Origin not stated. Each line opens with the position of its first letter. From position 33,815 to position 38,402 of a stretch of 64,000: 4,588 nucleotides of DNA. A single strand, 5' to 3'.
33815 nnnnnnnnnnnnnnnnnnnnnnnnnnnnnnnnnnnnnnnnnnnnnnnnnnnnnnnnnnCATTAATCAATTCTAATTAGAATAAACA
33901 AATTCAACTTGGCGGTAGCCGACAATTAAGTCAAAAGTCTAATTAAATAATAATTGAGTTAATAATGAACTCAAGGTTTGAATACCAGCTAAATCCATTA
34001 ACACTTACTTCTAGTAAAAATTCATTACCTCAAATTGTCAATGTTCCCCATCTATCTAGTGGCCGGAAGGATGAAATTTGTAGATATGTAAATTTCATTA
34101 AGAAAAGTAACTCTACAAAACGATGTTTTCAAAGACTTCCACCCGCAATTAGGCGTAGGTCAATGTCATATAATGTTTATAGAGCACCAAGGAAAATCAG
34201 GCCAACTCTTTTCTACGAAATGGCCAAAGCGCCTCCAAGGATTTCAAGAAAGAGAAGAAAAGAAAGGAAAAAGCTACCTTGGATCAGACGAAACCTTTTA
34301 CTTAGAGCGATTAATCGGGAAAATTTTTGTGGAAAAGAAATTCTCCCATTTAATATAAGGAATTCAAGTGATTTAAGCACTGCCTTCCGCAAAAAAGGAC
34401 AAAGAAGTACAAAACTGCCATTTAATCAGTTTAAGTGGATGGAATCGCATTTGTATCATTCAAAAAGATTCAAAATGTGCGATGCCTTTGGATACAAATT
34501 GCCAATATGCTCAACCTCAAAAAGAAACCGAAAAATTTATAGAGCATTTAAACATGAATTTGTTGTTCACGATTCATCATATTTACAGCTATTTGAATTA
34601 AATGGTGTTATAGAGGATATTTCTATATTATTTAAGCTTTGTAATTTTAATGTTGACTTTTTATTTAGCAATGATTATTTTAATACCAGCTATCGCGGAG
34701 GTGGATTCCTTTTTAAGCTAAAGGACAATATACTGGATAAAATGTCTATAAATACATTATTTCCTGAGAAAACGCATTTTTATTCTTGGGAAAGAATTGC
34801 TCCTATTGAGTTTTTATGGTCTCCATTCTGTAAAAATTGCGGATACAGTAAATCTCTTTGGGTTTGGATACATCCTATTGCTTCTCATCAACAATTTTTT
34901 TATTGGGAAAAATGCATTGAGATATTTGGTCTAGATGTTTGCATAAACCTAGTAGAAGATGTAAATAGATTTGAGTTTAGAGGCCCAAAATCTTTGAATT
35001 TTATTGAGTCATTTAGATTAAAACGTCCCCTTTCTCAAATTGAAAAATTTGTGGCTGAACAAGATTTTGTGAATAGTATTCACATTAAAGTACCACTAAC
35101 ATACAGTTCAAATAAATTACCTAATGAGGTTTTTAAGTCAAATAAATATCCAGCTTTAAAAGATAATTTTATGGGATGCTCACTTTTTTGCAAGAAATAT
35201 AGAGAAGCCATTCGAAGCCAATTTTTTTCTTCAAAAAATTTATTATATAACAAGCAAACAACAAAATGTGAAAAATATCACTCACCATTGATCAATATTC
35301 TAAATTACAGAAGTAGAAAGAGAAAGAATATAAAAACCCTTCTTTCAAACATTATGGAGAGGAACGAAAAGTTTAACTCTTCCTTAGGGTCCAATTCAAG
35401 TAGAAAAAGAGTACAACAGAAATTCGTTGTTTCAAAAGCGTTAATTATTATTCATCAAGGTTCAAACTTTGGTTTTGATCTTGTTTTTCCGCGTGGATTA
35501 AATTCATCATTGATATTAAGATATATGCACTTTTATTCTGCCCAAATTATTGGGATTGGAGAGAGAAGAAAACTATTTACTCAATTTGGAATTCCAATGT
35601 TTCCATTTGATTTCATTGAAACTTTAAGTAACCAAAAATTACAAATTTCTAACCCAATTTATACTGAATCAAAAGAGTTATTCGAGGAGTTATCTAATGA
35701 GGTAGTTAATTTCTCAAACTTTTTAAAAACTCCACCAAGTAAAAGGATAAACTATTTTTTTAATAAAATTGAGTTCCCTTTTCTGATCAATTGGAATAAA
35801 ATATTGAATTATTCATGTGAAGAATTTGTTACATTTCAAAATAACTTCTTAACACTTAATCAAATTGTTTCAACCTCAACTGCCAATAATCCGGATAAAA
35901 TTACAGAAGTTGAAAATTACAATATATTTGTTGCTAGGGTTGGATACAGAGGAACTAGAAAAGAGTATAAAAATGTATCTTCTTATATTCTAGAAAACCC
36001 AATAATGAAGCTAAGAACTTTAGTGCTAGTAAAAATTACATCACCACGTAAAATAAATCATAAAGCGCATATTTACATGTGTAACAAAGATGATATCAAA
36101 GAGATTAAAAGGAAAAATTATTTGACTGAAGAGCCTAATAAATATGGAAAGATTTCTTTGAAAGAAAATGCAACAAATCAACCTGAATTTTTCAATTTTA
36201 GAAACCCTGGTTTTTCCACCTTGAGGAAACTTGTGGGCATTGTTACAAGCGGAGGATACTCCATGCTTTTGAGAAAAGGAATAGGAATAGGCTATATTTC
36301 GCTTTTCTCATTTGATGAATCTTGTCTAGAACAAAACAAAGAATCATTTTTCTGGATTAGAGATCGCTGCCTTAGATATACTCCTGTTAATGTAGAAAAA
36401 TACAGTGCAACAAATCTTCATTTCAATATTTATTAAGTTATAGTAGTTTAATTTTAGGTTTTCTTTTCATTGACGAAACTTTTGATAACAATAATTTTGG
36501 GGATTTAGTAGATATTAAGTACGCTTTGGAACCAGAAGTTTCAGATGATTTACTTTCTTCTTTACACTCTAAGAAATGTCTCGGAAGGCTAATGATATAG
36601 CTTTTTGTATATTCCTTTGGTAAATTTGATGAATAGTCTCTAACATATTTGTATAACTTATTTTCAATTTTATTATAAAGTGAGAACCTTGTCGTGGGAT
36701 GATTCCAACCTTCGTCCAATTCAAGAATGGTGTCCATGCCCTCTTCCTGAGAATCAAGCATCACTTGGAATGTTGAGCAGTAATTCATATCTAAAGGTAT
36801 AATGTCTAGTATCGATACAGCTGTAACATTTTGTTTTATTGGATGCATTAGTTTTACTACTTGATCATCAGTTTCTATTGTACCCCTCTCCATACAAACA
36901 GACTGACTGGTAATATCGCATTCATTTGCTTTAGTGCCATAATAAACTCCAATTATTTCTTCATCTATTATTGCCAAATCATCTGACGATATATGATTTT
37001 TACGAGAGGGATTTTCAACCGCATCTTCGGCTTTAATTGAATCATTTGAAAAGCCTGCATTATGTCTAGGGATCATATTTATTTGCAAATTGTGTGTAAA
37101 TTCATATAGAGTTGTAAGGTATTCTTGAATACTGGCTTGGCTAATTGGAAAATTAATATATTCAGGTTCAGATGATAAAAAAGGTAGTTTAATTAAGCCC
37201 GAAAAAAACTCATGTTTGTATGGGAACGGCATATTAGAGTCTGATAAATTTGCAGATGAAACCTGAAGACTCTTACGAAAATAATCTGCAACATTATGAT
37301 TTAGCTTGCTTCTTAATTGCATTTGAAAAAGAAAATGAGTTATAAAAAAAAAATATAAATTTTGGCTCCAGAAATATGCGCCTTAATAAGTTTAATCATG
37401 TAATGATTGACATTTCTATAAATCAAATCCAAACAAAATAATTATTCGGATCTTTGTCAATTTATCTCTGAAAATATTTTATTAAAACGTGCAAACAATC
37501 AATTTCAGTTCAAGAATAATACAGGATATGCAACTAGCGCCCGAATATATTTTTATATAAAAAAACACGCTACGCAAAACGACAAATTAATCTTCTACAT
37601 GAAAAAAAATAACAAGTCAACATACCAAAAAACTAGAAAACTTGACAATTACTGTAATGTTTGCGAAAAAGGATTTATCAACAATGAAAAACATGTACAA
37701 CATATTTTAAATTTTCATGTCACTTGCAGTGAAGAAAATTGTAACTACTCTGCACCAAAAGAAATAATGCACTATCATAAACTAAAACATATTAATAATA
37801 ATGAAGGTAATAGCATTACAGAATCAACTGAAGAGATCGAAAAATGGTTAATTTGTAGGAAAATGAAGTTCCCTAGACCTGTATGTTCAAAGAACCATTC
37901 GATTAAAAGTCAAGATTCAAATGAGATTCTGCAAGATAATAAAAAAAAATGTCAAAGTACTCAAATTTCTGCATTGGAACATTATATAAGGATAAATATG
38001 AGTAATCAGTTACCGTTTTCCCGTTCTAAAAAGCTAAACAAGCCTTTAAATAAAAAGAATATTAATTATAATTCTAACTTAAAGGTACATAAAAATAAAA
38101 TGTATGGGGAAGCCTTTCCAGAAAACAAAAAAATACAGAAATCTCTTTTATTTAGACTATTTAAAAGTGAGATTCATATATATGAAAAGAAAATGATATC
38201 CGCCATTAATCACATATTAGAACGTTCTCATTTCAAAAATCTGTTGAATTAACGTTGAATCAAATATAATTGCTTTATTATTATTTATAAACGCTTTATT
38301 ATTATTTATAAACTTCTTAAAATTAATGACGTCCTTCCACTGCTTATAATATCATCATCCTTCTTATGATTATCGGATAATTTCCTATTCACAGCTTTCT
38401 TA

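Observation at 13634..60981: Convergent gene pairs with stop codons 1-25 nt apart imply obligatory 3' UTR overlap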

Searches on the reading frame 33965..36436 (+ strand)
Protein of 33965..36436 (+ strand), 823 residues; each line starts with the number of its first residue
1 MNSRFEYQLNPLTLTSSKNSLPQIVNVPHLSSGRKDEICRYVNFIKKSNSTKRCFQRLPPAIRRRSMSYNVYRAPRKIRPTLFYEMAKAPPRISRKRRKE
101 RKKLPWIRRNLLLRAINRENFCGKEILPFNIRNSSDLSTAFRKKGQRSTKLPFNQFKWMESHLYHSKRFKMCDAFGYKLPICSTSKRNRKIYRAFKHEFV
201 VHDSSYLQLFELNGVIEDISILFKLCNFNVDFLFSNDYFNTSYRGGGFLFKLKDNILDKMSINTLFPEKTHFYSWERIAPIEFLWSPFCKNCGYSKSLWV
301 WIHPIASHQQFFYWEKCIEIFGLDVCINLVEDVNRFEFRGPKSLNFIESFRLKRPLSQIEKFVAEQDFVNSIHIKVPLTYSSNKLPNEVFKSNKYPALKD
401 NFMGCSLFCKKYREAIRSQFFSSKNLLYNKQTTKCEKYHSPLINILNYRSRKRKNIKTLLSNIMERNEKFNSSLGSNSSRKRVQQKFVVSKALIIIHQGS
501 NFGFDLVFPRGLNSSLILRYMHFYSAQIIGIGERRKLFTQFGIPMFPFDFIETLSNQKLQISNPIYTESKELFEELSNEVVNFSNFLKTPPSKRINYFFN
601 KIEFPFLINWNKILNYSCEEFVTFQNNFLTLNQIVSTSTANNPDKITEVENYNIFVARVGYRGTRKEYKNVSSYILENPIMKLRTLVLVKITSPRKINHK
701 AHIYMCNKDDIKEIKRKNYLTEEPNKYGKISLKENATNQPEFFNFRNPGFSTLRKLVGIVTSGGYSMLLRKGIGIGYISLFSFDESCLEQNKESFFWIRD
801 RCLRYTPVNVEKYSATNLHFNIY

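Call 7: search_protein_families(library=pfam, proteins=[window:33965-36436:+], max_evalue=0.01)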
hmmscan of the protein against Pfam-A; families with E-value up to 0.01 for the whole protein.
window:33965-36436:+ (823 aa): 4 families
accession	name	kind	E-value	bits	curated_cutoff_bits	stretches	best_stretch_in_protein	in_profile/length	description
PF06978.16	POP1_N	-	7.5e-35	121.2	22.2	1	32-214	3-207/208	Ribonucleases P/MRP protein subunit POP1, N-terminal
PF08170.17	POPLD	-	2.1e-09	38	26.8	1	503-610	1-92/92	POPLD (NUC188) domain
PF22770.2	POP1_C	-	2.7e-08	34.7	24.3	1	751-799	108-158/174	POP1 C-terminal domain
PF08669.17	GCV_T_C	-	0.0006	20.1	25.9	1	755-779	26-50/80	Glycine cleavage T-protein C-terminal barrel domain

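Call 19: find_encoding_contigs(protein=window:33965-36436:+, flank=10000, max_places=3)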
Protein window:33965-36436:+ (823 aa): 23 contigs read that carry it; 3 places shown.
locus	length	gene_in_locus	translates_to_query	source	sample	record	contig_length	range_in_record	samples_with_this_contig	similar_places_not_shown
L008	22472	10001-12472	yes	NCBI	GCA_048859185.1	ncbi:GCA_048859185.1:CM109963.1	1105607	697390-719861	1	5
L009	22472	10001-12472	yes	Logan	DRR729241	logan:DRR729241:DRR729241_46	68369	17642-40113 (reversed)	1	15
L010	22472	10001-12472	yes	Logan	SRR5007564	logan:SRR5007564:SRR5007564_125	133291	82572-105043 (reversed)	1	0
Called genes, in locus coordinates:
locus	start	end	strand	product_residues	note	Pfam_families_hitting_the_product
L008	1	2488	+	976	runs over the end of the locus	-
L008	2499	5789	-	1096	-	PF04858:TH1 (weak)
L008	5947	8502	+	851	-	PF00888:Cullin, PF26557:Cullin_AB, PF10557:Cullin_Nedd8 (weak)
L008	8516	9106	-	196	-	PF12171:zf-C2H2_jaz (weak)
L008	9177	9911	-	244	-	PF07743:HSCB_C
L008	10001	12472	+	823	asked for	PF06978:POP1_N, PF08170:POPLD, PF22770:POP1_C (weak)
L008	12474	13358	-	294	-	-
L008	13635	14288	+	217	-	-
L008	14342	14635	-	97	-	-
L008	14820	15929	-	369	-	-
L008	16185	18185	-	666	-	-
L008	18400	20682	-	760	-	PF00501:AMP-binding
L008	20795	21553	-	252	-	PF14580:LRR_9, PF12799:LRR_4 (weak), PF13855:LRR_8 (weak), PF12799:LRR_4 (weak)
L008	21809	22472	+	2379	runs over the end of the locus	PF08082:PRO8NT, PF08083:PROCN, PF10598:RRM_4, PF10597:U5_2-snRNA_bdg, PF10596:U6-snRNA_bdg, PF12134:PRP8_domainIV, PF08084:PROCT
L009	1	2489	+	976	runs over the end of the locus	-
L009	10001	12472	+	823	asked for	PF06978:POP1_N, PF08170:POPLD, PF22770:POP1_C (weak)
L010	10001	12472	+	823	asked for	PF06978:POP1_N, PF08170:POPLD, PF22770:POP1_C (weak)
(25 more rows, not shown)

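Call 26: find_homologous_proteins(query=window:33965-36436:+, max_evalue=1e-20)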
Query window:33965-36436:+ (823 aa): 7 proteins with E <= 1e-20 among 4331 candidates.
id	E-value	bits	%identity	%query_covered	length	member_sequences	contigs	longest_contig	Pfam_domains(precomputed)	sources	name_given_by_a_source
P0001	0.0e+0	1834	97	100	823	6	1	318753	PF06978.17,PF08170.18,PF22770.3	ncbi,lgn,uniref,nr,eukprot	ncbi:Ribonuclease P/MRP subunit POP1 with POPLD domain [Cryptosporidium hominis]|uniref:Ribonuclease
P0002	0.0e+0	1466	79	100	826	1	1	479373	PF06978.17,PF08170.18,PF22770.3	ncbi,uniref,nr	ncbi:ribonuclease P MRP subunit POP1 [Cryptosporidium sp. chipmunk genotype I]|uniref:ribonuclease P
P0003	0.0e+0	1217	67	100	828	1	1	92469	PF06978.17,PF08170.18,PF22770.3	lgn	-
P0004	0.0e+0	1092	64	95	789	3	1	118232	PF06978.17,PF08170.18,PF22770.3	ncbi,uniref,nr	ncbi:hypothetical protein OJ252_2083 [Cryptosporidium canis]|uniref:Uncharacterized protein n=1 Tax=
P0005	2.1e-264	898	52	100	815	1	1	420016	PF08669.18,PF06978.17,PF08170.18,PF22770.3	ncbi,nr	ncbi:Ribonuclease P/MRP subunit POP1 with POPLD domain [Cryptosporidium felis]|nr:Ribonuclease P/MRP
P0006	2.5e-213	729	48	91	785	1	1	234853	PF06978.17,PF08170.18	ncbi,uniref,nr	ncbi:hypothetical protein FG386_003204 [Cryptosporidium ryanae]|uniref:uncharacterized protein n=1 T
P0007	5.7e-207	708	47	93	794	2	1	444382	PF06978.17,PF08170.18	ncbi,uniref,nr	ncbi:hypothetical protein FG379_001336 [Cryptosporidium bovis]|uniref:uncharacterized protein n=1 Ta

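Call 27: find_encoding_contigs(protein=P0002, flank=10000, max_places=1)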
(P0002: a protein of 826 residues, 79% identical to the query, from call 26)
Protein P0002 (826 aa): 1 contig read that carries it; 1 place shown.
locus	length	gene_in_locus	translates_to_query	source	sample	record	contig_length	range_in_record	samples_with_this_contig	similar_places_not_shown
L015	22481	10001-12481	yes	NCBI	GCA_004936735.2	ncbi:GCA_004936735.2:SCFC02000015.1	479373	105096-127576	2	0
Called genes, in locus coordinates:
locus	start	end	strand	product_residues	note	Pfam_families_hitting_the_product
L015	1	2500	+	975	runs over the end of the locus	-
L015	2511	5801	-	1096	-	PF04858:TH1 (weak)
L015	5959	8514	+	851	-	PF00888:Cullin, PF26557:Cullin_AB, PF10557:Cullin_Nedd8 (weak)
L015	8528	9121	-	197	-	-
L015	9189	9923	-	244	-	PF07743:HSCB_C (weak)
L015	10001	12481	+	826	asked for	PF06978:POP1_N, PF08170:POPLD, PF22770:POP1_C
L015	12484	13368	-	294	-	-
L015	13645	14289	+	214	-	-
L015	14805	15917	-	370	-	-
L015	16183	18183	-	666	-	-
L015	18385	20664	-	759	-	PF00501:AMP-binding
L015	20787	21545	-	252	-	PF14580:LRR_9, PF13855:LRR_8 (faint), PF12799:LRR_4 (weak)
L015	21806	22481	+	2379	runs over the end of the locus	PF08082:PRO8NT, PF08083:PROCN, PF10598:RRM_4, PF10597:U5_2-snRNA_bdg, PF10596:U6-snRNA_bdg, PF12134:PRP8_domainIV, PF08084:PROCT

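Call 28: find_encoding_contigs(protein=P0005, flank=10000, max_places=1)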
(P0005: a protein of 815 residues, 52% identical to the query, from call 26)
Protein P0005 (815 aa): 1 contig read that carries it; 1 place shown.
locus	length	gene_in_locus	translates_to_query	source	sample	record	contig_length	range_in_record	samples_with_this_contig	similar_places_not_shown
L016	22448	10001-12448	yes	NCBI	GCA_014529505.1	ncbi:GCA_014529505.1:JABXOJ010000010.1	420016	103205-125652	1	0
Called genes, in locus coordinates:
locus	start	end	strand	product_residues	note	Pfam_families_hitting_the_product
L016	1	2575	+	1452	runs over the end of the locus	PF03121:Herpes_UL52, PF08271:Zn_Ribbon_TF (faint)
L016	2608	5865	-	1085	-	PF04858:TH1 (weak)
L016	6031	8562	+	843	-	PF00888:Cullin, PF26557:Cullin_AB, PF10557:Cullin_Nedd8 (weak)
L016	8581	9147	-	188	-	-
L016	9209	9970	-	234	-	-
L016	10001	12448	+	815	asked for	PF06978:POP1_N, PF08170:POPLD, PF08669:GCV_T_C (weak), PF22770:POP1_C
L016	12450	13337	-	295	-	-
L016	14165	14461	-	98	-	-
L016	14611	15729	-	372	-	-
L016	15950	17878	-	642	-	-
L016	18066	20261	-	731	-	PF00501:AMP-binding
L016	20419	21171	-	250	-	PF14580:LRR_9, PF12799:LRR_4 (faint)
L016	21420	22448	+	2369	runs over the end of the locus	PF08082:PRO8NT, PF08083:PROCN, PF10598:RRM_4, PF10597:U5_2-snRNA_bdg, PF10596:U6-snRNA_bdg, PF12134:PRP8_domainIV, PF08084:PROCT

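Call 29: find_encoding_contigs(protein=P0007, flank=10000, max_places=1)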
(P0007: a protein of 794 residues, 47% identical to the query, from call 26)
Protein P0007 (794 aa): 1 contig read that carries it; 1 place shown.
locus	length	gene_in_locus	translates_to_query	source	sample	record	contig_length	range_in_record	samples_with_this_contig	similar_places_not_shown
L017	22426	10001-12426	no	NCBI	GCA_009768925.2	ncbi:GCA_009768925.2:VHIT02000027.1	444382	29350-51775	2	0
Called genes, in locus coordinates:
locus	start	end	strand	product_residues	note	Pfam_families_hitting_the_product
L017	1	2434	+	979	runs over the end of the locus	PF20644:Rrn7_cyclin_N (faint)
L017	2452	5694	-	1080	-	PF04858:TH1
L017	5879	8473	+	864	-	PF00888:Cullin, PF26557:Cullin_AB, PF10557:Cullin_Nedd8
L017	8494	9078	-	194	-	-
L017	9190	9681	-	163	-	-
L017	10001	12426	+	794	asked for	PF06978:POP1_N, PF08170:POPLD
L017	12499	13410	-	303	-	-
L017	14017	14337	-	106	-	-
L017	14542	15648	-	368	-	-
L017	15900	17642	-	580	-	-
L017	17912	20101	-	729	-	PF00501:AMP-binding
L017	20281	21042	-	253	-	PF14580:LRR_9, PF12799:LRR_4 (weak)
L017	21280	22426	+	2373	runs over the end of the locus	PF08082:PRO8NT, PF08083:PROCN, PF10598:RRM_4, PF10597:U5_2-snRNA_bdg, PF10596:U6-snRNA_bdg, PF12134:PRP8_domainIV, PF08084:PROCT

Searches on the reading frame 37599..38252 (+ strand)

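Call 8: search_protein_families(library=pfam, proteins=[window:37599-38252:+], max_evalue=0.01)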
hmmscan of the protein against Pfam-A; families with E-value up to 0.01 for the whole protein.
window:37599-38252:+ (217 aa): 2 families
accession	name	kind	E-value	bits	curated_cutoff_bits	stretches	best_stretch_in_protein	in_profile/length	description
PF01561.21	Hanta_Gc_N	-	0.00071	19.2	25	1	12-71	199-257/338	Hantavirus glycoprotein Gc, N-terminal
PF10453.14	NUFIP1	-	0.008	16.5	23.3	0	66-92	6-33/53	FMR1-interacting protein 1 (NUFIP1)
